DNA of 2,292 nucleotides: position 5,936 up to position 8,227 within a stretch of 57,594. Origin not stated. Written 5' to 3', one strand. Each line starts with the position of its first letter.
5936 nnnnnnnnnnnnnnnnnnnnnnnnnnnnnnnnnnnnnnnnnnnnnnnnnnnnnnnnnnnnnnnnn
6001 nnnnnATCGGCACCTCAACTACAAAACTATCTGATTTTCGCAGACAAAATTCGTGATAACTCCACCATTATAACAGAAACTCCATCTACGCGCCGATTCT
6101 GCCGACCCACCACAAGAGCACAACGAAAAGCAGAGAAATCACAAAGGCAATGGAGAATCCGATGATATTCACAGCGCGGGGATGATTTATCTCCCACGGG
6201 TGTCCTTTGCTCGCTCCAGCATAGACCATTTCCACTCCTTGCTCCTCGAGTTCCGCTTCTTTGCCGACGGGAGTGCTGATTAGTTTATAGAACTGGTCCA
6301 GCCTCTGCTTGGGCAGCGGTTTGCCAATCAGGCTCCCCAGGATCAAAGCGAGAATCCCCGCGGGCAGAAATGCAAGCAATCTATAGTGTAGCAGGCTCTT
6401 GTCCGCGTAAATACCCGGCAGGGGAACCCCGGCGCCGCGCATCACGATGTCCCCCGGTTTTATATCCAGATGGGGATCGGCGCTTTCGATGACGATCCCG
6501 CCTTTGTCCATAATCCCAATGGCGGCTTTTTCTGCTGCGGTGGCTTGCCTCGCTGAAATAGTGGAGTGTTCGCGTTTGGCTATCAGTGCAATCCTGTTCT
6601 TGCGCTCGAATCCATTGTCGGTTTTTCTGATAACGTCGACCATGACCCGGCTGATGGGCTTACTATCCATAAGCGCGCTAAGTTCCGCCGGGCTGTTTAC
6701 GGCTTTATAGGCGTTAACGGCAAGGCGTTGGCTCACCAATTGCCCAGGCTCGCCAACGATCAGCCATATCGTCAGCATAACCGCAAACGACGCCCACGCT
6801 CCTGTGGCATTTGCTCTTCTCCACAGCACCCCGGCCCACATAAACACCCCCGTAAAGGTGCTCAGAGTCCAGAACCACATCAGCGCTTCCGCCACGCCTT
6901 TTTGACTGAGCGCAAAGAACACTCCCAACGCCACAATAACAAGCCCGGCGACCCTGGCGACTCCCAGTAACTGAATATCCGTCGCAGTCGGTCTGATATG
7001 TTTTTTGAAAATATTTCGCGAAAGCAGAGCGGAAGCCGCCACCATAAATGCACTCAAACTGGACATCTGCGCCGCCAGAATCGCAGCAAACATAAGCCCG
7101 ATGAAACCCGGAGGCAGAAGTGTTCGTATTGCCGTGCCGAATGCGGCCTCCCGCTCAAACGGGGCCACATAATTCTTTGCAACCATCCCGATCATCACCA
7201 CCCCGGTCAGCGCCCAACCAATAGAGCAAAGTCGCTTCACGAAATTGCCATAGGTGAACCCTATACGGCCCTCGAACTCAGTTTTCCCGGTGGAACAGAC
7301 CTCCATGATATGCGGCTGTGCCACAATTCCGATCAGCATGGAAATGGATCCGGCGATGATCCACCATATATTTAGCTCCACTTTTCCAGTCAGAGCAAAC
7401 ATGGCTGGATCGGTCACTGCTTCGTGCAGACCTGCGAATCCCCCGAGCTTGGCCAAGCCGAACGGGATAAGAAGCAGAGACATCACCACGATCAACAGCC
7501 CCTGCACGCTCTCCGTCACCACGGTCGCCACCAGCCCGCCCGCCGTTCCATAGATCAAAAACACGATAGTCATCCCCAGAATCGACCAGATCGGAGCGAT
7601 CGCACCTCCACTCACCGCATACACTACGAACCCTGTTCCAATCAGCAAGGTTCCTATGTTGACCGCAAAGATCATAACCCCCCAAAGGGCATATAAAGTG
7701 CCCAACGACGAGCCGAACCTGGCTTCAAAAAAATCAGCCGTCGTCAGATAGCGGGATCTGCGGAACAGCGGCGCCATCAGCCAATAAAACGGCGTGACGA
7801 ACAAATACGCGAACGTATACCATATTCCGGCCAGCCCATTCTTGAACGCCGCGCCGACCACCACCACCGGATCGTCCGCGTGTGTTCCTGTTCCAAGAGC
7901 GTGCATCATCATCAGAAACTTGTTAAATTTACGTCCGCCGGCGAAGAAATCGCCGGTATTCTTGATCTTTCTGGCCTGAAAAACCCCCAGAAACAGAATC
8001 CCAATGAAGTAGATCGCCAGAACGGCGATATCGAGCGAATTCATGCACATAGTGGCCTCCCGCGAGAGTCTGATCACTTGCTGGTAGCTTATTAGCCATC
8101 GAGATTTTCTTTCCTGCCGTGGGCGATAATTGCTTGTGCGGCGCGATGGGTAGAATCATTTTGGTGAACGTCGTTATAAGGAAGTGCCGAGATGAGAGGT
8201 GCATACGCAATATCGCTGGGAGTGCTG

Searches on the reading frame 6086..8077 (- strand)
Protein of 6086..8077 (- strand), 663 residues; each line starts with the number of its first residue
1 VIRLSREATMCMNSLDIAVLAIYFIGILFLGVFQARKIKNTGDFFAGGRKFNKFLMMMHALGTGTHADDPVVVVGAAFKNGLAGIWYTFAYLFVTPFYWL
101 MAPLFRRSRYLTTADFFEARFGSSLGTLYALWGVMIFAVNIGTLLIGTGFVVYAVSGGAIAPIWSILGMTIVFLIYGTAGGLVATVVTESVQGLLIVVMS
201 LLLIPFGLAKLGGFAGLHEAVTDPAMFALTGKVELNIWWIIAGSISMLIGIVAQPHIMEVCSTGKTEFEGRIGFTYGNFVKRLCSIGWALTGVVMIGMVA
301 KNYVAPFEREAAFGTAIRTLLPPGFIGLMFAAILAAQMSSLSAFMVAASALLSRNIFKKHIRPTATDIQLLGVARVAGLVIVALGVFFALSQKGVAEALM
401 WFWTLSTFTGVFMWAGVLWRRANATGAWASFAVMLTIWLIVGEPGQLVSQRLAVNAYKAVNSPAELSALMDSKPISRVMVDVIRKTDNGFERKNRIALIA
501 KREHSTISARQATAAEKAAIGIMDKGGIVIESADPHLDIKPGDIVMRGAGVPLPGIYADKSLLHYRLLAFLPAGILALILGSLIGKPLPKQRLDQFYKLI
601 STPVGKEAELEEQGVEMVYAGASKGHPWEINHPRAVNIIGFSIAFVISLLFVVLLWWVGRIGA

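Call 13: search_protein_families(library=pfam, proteins=[window:6086-8077:-], max_evalue=0.0001)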
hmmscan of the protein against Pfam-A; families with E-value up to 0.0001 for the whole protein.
window:6086-8077:- (663 aa): 1 family
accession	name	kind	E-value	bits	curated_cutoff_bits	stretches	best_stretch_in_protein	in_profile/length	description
PF00474.23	SSF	-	3.9e-30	105.5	22.8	1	44-430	1-402/406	Sodium:solute symporter family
